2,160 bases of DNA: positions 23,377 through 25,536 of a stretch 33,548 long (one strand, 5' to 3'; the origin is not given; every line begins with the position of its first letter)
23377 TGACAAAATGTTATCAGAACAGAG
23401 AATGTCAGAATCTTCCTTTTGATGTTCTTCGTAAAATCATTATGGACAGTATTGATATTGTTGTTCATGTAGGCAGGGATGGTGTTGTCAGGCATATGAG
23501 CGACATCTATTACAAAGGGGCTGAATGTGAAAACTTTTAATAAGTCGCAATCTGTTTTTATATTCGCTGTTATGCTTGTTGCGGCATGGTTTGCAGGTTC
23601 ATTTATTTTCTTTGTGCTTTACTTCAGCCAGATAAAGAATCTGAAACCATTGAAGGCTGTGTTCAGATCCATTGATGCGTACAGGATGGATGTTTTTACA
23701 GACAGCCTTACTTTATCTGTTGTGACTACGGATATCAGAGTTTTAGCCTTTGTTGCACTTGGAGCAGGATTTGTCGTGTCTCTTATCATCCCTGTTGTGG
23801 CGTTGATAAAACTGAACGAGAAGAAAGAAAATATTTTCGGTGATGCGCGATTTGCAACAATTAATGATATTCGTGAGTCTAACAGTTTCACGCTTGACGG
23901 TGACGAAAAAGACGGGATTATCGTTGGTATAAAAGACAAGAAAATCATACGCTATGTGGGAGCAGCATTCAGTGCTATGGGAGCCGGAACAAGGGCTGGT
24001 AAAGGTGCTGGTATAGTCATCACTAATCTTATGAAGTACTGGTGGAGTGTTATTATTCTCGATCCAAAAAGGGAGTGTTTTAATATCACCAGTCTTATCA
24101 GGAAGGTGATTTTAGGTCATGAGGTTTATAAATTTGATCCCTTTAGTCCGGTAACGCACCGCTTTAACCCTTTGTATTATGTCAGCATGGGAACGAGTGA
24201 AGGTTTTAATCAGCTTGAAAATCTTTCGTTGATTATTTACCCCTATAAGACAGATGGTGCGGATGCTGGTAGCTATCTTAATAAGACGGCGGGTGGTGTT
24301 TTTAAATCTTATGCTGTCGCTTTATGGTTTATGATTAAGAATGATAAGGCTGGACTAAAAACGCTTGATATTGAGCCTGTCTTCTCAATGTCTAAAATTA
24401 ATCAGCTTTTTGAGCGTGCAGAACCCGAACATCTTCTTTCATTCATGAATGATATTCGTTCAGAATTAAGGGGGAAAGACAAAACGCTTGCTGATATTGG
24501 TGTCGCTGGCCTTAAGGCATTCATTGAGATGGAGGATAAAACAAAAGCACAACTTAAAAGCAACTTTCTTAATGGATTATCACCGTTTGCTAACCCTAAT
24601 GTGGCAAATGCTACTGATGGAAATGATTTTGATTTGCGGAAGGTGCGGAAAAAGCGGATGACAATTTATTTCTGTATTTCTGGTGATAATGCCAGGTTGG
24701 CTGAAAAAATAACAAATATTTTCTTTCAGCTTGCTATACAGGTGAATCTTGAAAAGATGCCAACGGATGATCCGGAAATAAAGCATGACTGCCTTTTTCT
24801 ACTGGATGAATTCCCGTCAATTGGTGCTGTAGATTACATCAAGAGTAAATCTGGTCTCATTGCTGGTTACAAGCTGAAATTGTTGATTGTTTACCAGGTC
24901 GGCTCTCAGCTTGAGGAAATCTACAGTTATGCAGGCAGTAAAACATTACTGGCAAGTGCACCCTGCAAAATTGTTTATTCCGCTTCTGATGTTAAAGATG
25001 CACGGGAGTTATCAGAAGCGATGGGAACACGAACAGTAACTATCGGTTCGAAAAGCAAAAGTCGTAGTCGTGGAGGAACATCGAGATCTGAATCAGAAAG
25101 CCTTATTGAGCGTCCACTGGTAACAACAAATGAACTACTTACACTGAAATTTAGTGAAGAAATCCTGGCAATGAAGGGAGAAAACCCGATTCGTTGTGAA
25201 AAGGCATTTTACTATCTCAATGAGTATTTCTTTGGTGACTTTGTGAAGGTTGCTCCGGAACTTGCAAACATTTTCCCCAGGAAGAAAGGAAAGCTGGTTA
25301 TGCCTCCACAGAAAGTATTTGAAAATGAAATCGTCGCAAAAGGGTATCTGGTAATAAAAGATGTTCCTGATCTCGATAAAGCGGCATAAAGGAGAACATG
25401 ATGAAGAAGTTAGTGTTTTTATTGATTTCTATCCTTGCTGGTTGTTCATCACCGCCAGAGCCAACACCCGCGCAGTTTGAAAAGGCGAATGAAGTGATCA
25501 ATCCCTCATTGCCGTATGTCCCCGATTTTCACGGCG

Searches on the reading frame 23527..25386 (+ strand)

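Call 64: search_protein_families(proteins=[window:23527-25386:+], library=ncbifam)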
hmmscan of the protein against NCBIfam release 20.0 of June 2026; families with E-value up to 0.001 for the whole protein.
window:23527-25386:+ (620 aa): 8 families
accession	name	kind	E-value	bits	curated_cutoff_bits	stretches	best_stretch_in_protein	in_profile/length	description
NF010472.0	PRK13897.1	equivalog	1.6e-53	182.3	728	2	328-570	316-558/657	type IV secretion system component VirD4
NF010424.0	PRK13850.1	equivalog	6.1e-48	163.5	681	2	350-596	321-553/670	type IV secretion system ATPase VirD4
NF045973.1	conju_CD1115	equivalog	4.7e-47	160.8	250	1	153-562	31-435/442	VirD4-like conjugal transfer protein, CD1115 family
NF010450.0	PRK13876.1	subfamily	8.6e-45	153.1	674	2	348-579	328-559/667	IncP-type conjugal transfer protein TraG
NF010453.0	PRK13880.1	subfamily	9.6e-36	123.1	586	1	22-540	38-561/630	conjugal transfer coupling protein TraG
NF010394.0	PRK13822.1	subfamily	1.7e-32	113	443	1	151-563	229-622/643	conjugal transfer coupling protein TraG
TIGR02767.1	TraG-Ti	equivalog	1.7e-25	89.9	686.2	1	151-563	216-609/623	Ti-type conjugative transfer system protein TraG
TIGR02759.1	TraD_Ftype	equivalog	8.8e-07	28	521.35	1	414-556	401-545/566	type IV conjugative transfer system coupling protein TraD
